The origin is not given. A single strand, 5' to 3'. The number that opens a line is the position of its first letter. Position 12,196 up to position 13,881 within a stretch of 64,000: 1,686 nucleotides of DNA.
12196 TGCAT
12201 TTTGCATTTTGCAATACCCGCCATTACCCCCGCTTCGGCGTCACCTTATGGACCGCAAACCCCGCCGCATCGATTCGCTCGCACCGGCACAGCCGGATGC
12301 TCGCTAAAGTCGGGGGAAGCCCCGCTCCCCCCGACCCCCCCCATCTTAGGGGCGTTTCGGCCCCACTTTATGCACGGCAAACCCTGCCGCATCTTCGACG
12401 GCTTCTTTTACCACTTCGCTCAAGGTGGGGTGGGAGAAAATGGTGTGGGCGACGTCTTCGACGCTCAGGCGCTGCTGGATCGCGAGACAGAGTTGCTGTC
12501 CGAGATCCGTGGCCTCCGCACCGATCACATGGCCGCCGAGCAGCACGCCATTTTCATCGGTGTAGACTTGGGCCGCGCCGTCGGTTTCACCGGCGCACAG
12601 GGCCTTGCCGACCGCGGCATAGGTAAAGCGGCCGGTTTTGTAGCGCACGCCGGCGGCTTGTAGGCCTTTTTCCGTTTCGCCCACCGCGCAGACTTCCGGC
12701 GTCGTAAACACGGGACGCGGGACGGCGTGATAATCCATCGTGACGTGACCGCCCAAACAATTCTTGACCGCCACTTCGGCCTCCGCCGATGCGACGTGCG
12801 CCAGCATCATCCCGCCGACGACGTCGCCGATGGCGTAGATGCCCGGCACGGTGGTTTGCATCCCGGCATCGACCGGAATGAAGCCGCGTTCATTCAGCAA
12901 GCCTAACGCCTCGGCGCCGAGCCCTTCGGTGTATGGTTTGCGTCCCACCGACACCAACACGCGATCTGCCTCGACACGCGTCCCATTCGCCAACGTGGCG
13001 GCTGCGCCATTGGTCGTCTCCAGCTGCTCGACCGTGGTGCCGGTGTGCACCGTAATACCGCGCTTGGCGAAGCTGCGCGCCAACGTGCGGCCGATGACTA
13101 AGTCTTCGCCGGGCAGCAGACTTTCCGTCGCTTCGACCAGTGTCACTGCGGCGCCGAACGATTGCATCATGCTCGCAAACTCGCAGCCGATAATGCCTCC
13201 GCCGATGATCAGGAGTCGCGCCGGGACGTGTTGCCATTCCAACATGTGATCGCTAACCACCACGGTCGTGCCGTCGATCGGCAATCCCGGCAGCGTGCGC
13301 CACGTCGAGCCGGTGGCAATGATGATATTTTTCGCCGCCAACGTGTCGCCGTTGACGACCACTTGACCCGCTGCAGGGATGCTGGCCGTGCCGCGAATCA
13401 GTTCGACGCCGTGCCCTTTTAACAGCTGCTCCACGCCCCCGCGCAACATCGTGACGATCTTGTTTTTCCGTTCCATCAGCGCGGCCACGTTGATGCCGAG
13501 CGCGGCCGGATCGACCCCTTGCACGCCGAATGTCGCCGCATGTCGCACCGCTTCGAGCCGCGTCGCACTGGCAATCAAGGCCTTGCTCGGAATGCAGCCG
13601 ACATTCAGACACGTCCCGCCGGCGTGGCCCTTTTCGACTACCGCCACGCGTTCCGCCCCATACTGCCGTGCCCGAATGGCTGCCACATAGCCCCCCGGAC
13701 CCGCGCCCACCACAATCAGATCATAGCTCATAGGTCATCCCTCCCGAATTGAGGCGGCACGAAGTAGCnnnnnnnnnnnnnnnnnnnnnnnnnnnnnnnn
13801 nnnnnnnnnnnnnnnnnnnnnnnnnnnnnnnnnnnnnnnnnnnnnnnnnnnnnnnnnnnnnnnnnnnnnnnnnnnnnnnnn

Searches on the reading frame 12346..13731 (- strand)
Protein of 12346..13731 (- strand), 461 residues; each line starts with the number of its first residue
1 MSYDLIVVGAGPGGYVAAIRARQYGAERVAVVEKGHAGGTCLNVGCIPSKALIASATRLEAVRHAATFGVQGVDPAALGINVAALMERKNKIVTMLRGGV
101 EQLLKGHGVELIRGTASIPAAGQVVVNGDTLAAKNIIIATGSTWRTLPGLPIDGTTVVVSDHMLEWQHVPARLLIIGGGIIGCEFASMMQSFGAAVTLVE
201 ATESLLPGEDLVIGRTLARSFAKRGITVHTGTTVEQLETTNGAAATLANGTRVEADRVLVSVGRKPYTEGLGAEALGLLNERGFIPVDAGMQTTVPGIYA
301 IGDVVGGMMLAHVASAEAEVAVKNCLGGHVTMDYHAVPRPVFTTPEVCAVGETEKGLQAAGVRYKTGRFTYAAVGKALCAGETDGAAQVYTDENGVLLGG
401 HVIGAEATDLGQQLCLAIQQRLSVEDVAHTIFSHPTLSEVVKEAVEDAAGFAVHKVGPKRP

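Call 9: search_protein_families(library=pfam, proteins=[window:12346-13731:-], max_evalue=0.1)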
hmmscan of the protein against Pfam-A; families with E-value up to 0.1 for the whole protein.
window:12346-13731:- (461 aa): 17 families
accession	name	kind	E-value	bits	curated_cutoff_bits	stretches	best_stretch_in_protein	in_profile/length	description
PF07992.20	Pyr_redox_2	-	1.2e-70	238.7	26.1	1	3-318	1-291/291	Pyridine nucleotide-disulphide oxidoreductase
PF02852.28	Pyr_redox_dim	-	4.4e-27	94.9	25.3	1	337-444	1-109/110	Pyridine nucleotide-disulphide oxidoreductase, dimerisation domain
PF00070.33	Pyr_redox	-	5.9e-20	72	22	1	172-242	1-71/82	Pyridine nucleotide-disulphide oxidoreductase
PF13738.12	Pyr_redox_3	-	3.1e-17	63.2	30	2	124-302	116-305/305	Pyridine nucleotide-disulphide oxidoreductase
PF01134.28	GIDA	-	5.7e-09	35.9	22.1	1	4-142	1-150/391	Glucose inhibited division protein A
PF01266.30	DAO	-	6.6e-08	32.9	27.9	1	215-263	153-203/353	FAD dependent oxidoreductase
PF13450.12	NAD_binding_8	-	6.8e-07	29.9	21.9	1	7-41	1-35/68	NAD(P)-binding Rossmann-like domain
PF03486.20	HI0933_like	-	1.6e-06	28.2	50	1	4-39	2-36/244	HI0933-like protein Rossmann domain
PF00890.30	FAD_binding_2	-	7.5e-06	25.8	20.4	1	4-39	1-36/414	FAD binding domain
PF12831.13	FAD_oxidored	-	7.5e-05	22.6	27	1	4-42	1-39/416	FAD dependent oxidoreductase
PF01262.27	AlaDh_PNT_C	-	0.0012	18.8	23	1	170-203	28-61/214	Alanine dehydrogenase/PNT, C-terminal domain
PF01593.30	Amino_oxidase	-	0.0032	17.2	19.8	1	203-262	188-254/443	Flavin containing amine oxidoreductase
PF02737.24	3HCDH_N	-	0.0087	16.4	22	1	175-245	4-75/180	3-hydroxyacyl-CoA dehydrogenase, NAD binding domain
PF05834.18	Lycopene_cycl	-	0.015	14.8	23.4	0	173-206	2-37/380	Lycopene cyclase protein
PF01494.25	FAD_binding_3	-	0.024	14.3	22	0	4-34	3-32/349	FAD binding domain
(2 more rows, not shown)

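Call 22: find_encoding_contigs(protein=window:12346-13731:-, flank=3000, max_places=10)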
Protein window:12346-13731:- (461 aa): 1 contig read that carries it; 1 place shown.
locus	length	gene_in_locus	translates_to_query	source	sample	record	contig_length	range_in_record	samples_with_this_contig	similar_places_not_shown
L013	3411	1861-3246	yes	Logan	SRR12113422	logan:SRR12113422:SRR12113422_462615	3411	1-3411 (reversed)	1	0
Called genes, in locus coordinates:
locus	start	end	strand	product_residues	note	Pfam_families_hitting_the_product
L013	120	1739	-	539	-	PF00890:FAD_binding_2, PF02910:Succ_DH_flav_C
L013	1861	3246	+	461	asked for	PF00890:FAD_binding_2 (weak), PF01134:GIDA (weak), PF01266:DAO (faint), PF03486:HI0933_like (faint), PF07992:Pyr_redox_2, PF13738:Pyr_redox_3, PF00070:Pyr_redox, PF02852:Pyr_redox_dim, +1 more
